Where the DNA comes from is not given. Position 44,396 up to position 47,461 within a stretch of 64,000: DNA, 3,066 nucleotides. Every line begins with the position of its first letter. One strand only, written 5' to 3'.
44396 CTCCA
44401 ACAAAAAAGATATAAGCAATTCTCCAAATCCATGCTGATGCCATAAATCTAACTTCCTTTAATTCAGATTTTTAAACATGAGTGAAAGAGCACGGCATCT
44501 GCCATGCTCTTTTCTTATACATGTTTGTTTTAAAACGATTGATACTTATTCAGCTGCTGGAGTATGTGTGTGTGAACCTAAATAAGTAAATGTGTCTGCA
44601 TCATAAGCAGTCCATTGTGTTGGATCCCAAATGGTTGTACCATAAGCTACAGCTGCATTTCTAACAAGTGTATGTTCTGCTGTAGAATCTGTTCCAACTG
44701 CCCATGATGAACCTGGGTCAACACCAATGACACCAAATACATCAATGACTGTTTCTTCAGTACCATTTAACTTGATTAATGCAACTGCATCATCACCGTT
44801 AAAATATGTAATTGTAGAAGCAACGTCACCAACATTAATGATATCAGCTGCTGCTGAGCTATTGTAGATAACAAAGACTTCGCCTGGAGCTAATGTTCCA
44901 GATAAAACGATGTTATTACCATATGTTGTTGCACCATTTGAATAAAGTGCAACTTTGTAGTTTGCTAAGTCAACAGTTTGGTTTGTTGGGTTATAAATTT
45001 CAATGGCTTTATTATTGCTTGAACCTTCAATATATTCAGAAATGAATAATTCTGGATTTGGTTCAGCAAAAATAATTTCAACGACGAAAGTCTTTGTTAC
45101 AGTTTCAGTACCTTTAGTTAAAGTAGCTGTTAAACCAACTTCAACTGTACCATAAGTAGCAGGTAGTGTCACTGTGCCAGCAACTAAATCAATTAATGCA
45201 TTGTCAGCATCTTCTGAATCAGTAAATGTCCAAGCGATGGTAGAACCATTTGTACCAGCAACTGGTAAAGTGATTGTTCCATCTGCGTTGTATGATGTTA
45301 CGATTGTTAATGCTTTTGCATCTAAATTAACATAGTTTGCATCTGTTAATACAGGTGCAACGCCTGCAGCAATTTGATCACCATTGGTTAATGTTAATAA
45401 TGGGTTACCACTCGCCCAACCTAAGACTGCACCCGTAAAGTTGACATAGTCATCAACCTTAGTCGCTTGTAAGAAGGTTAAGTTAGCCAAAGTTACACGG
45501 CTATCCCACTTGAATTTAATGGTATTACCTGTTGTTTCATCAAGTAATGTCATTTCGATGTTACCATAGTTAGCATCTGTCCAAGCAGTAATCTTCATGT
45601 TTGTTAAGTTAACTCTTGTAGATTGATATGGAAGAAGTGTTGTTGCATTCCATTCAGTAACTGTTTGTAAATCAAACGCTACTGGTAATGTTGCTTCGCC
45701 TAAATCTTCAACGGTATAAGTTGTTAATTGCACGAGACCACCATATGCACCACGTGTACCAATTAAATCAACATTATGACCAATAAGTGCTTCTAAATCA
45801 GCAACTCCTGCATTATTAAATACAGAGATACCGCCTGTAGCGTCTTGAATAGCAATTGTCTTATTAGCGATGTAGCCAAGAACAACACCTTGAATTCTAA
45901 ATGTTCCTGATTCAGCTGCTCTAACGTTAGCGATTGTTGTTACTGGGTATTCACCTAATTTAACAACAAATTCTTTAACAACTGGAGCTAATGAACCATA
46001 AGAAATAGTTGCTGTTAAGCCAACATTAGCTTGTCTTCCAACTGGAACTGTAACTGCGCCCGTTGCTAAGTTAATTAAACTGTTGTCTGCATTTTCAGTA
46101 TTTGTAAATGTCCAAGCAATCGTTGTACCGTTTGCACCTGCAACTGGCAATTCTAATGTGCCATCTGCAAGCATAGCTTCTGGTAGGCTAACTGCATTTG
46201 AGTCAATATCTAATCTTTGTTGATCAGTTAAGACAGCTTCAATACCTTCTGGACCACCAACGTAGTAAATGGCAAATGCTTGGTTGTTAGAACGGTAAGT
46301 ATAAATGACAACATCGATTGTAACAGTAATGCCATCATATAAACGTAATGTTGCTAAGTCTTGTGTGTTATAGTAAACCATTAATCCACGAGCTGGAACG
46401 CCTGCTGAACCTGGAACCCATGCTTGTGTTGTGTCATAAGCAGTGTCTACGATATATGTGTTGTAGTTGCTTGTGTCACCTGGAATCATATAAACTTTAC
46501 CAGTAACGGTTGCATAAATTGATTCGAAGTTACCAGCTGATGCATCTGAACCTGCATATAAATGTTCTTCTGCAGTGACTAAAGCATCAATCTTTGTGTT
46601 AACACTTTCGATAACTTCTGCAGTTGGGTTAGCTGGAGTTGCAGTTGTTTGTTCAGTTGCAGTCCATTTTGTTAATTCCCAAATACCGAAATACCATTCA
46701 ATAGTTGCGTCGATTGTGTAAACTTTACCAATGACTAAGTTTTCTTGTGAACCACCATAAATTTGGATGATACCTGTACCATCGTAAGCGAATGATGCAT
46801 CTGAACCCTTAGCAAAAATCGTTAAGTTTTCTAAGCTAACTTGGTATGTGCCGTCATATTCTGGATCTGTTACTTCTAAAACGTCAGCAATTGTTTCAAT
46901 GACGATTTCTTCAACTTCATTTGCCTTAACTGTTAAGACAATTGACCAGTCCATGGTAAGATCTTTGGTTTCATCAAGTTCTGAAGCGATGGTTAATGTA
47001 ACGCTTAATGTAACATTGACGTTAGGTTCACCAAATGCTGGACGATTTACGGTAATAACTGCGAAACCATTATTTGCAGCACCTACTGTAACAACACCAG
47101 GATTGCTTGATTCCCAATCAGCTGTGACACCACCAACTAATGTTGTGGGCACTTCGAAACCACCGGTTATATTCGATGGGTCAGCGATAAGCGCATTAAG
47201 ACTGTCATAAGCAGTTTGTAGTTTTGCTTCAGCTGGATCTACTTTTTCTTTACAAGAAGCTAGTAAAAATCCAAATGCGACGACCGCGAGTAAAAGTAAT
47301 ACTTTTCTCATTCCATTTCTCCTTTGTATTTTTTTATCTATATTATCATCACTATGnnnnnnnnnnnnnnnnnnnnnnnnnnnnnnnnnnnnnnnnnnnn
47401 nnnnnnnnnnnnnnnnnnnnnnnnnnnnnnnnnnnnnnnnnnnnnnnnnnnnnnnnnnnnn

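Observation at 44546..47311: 921-aa non-catalytic lipoprotein with RPA-like tandem OB folds, Ig spacers and a distal lamin-tail domain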

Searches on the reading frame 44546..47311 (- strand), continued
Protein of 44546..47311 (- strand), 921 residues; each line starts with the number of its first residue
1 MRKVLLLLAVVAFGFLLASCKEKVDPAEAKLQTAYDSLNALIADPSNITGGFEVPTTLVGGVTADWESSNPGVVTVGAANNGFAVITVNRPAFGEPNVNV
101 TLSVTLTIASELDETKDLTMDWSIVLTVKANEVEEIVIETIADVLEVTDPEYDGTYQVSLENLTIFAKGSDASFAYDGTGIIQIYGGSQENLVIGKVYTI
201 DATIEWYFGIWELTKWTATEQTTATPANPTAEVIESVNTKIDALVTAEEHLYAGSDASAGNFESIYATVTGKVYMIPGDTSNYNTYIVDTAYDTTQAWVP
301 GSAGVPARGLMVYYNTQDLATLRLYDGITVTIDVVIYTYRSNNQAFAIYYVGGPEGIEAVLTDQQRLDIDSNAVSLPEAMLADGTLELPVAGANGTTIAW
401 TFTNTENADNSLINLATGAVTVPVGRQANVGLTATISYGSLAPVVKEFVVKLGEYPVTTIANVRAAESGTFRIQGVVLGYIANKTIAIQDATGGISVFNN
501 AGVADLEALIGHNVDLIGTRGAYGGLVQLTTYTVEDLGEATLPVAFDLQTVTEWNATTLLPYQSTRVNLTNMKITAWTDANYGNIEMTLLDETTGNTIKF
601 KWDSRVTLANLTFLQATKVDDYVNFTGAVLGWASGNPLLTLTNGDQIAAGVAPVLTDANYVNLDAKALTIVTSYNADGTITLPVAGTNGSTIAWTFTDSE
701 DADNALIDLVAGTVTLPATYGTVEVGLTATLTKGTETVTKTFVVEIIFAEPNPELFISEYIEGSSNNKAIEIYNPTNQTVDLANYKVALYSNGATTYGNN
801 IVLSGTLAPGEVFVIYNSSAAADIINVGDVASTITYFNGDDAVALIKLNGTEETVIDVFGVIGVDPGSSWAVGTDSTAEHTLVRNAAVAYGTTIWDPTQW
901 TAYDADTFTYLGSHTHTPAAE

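Call 25: predict_structure(alignment_id=A1)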
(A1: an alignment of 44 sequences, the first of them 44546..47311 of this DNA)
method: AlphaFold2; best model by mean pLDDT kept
length: 921 residues; sequences in the alignment: 44
mean_pLDDT: 90.5   pTM: 0.52
mean pLDDT of the five models: 90.5, 90.3, 89.1, 89.0, 88.8
residues with pLDDT >= 90: 666; 70-90: 227; 50-70: 17; < 50: 11
segments of 3 or more residues with pLDDT < 50: 1-4, 19-21
pLDDT, mean of each block of 10 residues (from residue 1): 53 49 77 88 85 88 92 86 86 85 93 87 91 80 93 89 93 95 91 94 91 94 94 95 92 87 95 91 92 81 85 89 94 93 90 88 95 92 93 94 94 95 91 96 96 91 92 95 91 93 92 95 86 94 95 93 95 93 88 94 87 94 97 91 94 94 93 91 94 94 92 89 94 96 91 89 93 94 97 92 95 96 94 92 95 93 92 92 90 89 94 78 34
secondary structure, 60 per line:
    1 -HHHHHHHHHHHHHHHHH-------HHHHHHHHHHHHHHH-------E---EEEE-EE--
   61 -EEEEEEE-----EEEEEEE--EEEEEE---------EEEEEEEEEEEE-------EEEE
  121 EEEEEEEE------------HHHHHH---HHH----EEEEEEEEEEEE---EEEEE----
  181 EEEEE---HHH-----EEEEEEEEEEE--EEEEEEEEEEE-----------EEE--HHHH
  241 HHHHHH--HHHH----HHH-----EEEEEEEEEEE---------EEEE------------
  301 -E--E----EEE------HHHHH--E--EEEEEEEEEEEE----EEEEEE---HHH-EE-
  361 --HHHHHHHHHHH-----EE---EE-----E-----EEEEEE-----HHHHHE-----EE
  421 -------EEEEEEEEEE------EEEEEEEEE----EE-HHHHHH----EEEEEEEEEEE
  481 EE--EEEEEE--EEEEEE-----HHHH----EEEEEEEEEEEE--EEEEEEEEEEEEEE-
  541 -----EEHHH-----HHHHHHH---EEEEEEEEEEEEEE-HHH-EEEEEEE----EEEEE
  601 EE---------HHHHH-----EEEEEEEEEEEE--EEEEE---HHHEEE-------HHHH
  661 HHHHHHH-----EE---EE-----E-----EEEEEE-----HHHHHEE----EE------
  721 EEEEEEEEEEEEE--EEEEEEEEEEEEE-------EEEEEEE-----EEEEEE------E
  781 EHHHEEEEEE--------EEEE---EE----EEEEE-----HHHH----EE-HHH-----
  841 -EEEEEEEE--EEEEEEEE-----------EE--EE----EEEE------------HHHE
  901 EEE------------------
elements in order (helices of 4 or more, strands of 3 or more residues): H2-18 H26-40 E52-55 E62-68 E74-80 E83-88 E98-109 E117-128 H141-146 E157-168 E172-176 E181-185 E197-207 E210-220 E232-234 H237-246 H249-252 E265-275 E285-288 E310-312 H319-323 E329-340 E345-350 H363-373 E397-402 H408-412 E428-437 E444-452 H460-465 E470-482 E485-490 E493-498 H504-507 E512-523 E526-539 H556-562 E566-579 E585-591 E596-602 H612-616 E622-633 E636-640 E647-649 H657-667 E691-696 H702-706 E721-733 E736-748 E756-762 E768-773 E785-790 E799-802 E812-816 H822-825 E842-849 E852-859 E881-884 E900-903

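Call 27: fold_search(model_id=the predicted structure, library=pdb)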
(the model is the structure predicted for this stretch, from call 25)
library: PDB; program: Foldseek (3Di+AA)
matches with E <= 10: 1288; with E <= 0.001: 101
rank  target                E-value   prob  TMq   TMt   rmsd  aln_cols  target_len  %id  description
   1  5ho0                  2.5e-10  1.00  0.11  0.12  36.7      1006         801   12  Crystal structure of AbnA (closed conformation), a GH43 extracellular arabinanase from Geobacillus stearothermophilus (released 2017-02-01)
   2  5hp6                  3.6e-10  1.00  0.11  0.12  36.6      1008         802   12  Structure of AbnA, a GH43 extracellular arabinanase from Geobacillus stearothermophilus (a new conformational state) (released 2017-02-01)
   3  5ho2                  6.7e-10  1.00  0.11  0.13  35.5       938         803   12  Crystal structure of AbnA (open conformation), a GH43 extracellular arabinanase from Geobacillus stearothermophilus (released 2017-02-01)
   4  5ho9_A                1.9e-08  1.00  0.10  0.15  28.1       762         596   12  Structure of truncated AbnA (domains 1-3), a GH43 arabinanase from Geobacilllus stearothermophilus, in complex with ar (released 2017-02-01)
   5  5z7d_A                2.5e-08  1.00  0.09  0.19  21.5       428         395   10  p204HINab-dsDNA complex structure (released 2019-01-30)
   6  5z7d_B                8.1e-08  1.00  0.09  0.19  25.9       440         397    8  p204HINab-dsDNA complex structure (released 2019-01-30)
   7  3u58_A                2.0e-07  1.00  0.09  0.32  14.7       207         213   14  Crystal Structure of the Tetrahymena telomerase processivity factor Teb1 AB (released 2011-12-28)
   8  8d0b_A                2.0e-07  0.94  0.12  0.10  28.3      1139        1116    8  Human CST-DNA polymerase alpha/primase preinitiation complex bound to 4xTEL-foldback template (released 2022-06-22)
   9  6vg1_A                3.2e-07  0.97  0.11  0.15  45.1       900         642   10  xenopus protocadherin 8.1 EC1-6 (released 2020-03-11)
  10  9bfs_A                1.4e-06  0.63  0.09  0.07  29.9      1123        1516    7  Cryo-EM structure of Sevenless extracellular domain (dimer, pH 6.6) (released 2025-01-29)
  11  6vg1_B                1.7e-06  0.94  0.11  0.15  44.5       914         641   10  xenopus protocadherin 8.1 EC1-6 (released 2020-03-11)
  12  5dzv_B                2.0e-06  0.99  0.11  0.17  30.0       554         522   11  Protocadherin alpha 7 extracellular cadherin domains 1-5 (released 2016-05-04)
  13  4yfg_A                8.3e-06  0.87  0.10  0.15  24.4       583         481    9  Crystal structure of PTP delta meA3/meB minus variant Ig1-Fn1 (released 2015-05-06)
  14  4l5q                  9.2e-06  1.00  0.12  0.38   7.7       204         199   12  Crystal structure of p202 HIN1 (released 2013-07-31)
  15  4l5r_C                1.0e-05  1.00  0.12  0.37   7.9       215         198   14  Crystal structure of p202 HIN1 in complex with 20-mer dsDNA (released 2013-07-31)
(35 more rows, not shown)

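Call 44: find_related_loci(query=A1, collection=genome_contigs, flank=10000)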
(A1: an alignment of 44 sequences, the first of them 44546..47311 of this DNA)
Query A1 (921 aa) in genome_contigs; peptide patterns used: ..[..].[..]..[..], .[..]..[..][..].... (x = any residue, [..] = any of these).
65 stretches matched a pattern; 35 encode a relative of the query (tblastn E <= 1e-3); 34 distinct loci.
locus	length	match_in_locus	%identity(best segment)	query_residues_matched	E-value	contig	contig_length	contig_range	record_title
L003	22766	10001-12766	79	1-920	0e+0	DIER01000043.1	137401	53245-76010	MAG TPA_asm: Acholeplasmataceae bacterium UBA5769 UBA5769_contig_29648, whole genome shotgun sequence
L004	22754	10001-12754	55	1-915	0e+0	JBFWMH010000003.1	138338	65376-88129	MAG: Acholeplasmataceae bacterium isolate CA_2019_NHSR_85 NODE_338_length_138338_cov_77.611377_NHSR, whole genome shotgu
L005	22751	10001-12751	57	1-914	0e+0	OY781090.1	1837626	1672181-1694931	MAG: Acholeplasmataceae bacterium isolate ac846720-52a4-4ed8-8e7a-77cd78ec885f genome assembly, chromosome: 1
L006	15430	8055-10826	47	1-919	0e+0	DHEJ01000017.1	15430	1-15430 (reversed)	MAG TPA_asm: Acholeplasmataceae bacterium UBA4853 UBA4853_contig_6385, whole genome shotgun sequence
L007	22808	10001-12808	54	1-902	0e+0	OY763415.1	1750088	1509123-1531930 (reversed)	MAG: Acholeplasmataceae bacterium isolate 742012ca-395f-4069-aabb-f3199e209540 genome assembly, chromosome: 1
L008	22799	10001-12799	43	1-915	0e+0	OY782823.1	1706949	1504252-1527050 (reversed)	MAG: Acholeplasmataceae bacterium isolate 45ae5b24-82d0-47e0-b430-a4ed073fe207 genome assembly, chromosome: 1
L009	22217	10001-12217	49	1-746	0e+0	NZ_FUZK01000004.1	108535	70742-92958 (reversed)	Acholeplasma oculi strain ATCC 27350, whole genome shotgun sequence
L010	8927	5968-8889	50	4-770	0e+0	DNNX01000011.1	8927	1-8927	MAG TPA_asm: Acholeplasmataceae bacterium isolate UBA8290 contig_7388, whole genome shotgun sequence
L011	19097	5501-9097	50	8-915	2e-180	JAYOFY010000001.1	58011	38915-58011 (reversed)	MAG: Acholeplasmataceae bacterium isolate 139551_S153_concoct_bins.tsv.073 NODE_432_length_58011_cov_4.902012, whole gen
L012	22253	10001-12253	45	2-756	0e+0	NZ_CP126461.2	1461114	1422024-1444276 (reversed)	Acholeplasma laidlawii strain 8195 chromosome, complete genome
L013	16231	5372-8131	41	1-920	0e+0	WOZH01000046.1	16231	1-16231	MAG: Acholeplasmataceae bacterium isolate WOFB19 NODE_1415_length_16231_cov_10.331973, whole genome shotgun sequence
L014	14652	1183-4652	56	4-911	2e-177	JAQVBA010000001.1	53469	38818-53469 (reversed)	MAG: Acholeplasmataceae bacterium isolate STD2_54 NODE_2071_length_53469_cov_25.723801_Sandtown_D2, whole genome shotgun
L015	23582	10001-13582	48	13-915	1e-174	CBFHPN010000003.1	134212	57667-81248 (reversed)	MAG: Acholeplasmataceae bacterium isolate AGTU_92_bin_15_permissive genome assembly, contig: AGTU_92_bin_15_permissive_c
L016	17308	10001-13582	47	15-915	9e-170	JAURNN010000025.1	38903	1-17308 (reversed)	MAG: Bacillota bacterium isolate SFB_Oligo_Co_99 k141_1066725, whole genome shotgun sequence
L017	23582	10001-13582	49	15-915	2e-169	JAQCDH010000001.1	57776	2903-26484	MAG: Bacillota bacterium isolate casp15-mb.72 NODE_647_length_57776_cov_0.079061, whole genome shotgun sequence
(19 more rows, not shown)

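Call 51: search_protein_families(library=pfam, alignment_id=A1, max_evalue=0.01)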
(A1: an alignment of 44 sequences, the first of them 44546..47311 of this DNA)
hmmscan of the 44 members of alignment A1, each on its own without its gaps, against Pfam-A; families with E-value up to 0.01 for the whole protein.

A. member 1, window:44546-47311:- (921 aa): 2 families
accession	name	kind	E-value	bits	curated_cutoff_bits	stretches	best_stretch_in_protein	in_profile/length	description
PF20578.4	aBig_2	-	1.2e-25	89.5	27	3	662-746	2-86/89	Atrophied bacterial Ig domain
PF00932.25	LTD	-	1.2e-18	67.9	34.3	1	751-860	4-106/109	Lamin Tail Domain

B. families by the number of members that match (of 44 scanned): 11 families
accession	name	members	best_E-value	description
PF20578.4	aBig_2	44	1.6e-44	Atrophied bacterial Ig domain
PF00932.25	LTD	44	3.1e-19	Lamin Tail Domain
PF01336.31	tRNA_anti-codon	3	0.00012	OB-fold nucleic acid binding domain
PF25354.1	Ig_NUP210_16th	3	0.00095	NUP210-like, Ig-like domain 16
PF14864.11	Alkyl_sulf_C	2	0.0036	Alkyl sulfatase C-terminal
PF04076.19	BOF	1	0.00032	Bacterial OB fold (BOF) protein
PF23560.1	GBD_Hemicentin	1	0.00084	Hemicentin galactose-binding domain-like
PF06280.18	fn3_5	1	0.0011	Fn3-like domain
PF03168.19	LEA_2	1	0.0056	Late embryogenesis abundant protein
PF12869.13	tRNA_anti-like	1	0.0067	tRNA_anti-like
PF13567.11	DUF4131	1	0.009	Domain of unknown function (DUF4131)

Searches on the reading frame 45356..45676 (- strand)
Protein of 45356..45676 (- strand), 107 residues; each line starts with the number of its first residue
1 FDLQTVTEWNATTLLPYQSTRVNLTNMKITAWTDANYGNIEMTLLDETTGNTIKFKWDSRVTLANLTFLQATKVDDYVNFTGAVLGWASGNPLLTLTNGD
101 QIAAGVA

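Call 61: search_protein_families(library=pfam, proteins=[window:45356-45676:-], max_evalue=10)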
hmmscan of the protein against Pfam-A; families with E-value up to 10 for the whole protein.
window:45356-45676:- (107 aa): 1 family
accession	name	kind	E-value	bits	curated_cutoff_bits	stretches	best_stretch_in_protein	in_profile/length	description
PF03995.18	Inhibitor_I36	-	0.2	12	21.1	1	22-41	47-66/69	Peptidase inhibitor family I36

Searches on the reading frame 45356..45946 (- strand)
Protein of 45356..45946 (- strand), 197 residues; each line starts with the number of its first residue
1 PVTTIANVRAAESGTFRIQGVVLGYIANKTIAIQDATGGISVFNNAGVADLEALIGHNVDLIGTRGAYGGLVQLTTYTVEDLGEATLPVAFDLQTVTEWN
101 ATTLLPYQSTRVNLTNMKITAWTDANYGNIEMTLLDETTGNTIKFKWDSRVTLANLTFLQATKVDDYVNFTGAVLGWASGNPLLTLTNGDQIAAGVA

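Call 81: search_solved_structures(query=A3, max_evalue=10, show_alignments=2)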
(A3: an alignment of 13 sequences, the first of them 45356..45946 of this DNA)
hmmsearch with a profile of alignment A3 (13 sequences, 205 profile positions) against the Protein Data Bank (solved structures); distinct sequences matched with E-value up to 10: 6.
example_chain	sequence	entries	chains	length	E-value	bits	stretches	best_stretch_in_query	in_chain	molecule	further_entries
3e35_A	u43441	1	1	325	0.2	14.7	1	100-151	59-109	Uncharacterized protein SCO1997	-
6meg_H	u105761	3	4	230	0.56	13.3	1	41-109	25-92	antibody HEPC46 Heavy Chain | HEPC46 Heavy Chain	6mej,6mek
9msc_A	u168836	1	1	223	0.66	13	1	41-109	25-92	HEPC46 fab HC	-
9sf8_A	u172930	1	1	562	0.91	12.6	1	17-97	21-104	Endonuclease/exonuclease/phosphatase domain-containing protein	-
9sf9_A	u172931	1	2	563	0.94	12.5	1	17-97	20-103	Endonuclease/exonuclease/phosphatase domain-containing protein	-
6wbd_A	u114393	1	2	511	1.8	11.6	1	11-50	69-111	Lysine--tRNA ligase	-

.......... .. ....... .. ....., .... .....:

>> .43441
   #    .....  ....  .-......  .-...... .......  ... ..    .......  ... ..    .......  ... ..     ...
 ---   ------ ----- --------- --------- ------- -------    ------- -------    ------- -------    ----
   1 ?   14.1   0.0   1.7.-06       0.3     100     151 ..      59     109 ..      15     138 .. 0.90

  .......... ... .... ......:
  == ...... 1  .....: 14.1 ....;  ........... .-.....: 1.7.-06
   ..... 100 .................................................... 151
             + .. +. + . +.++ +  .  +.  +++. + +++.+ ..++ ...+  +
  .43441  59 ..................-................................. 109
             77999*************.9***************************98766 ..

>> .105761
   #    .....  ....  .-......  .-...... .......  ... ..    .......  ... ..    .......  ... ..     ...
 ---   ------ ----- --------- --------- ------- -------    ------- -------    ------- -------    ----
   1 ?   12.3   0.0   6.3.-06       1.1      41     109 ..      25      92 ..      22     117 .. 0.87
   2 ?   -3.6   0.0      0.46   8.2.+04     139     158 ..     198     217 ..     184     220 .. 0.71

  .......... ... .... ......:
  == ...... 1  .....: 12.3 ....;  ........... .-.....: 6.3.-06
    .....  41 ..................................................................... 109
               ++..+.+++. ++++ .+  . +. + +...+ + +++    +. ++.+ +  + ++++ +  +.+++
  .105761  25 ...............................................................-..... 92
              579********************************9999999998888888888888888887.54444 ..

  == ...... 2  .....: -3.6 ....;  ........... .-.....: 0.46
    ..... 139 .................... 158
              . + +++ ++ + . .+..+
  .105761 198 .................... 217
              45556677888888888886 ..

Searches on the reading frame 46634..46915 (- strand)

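Call 61: search_protein_families(library=pfam, proteins=[window:46634-46915:-], max_evalue=10)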
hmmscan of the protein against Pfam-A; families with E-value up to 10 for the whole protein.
window:46634-46915:- (94 aa): 1 family
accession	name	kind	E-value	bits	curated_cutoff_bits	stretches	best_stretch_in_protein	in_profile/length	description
PF10989.13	DUF2808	-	0.071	13.6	25.3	1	14-52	111-146/146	Protein of unknown function (DUF2808)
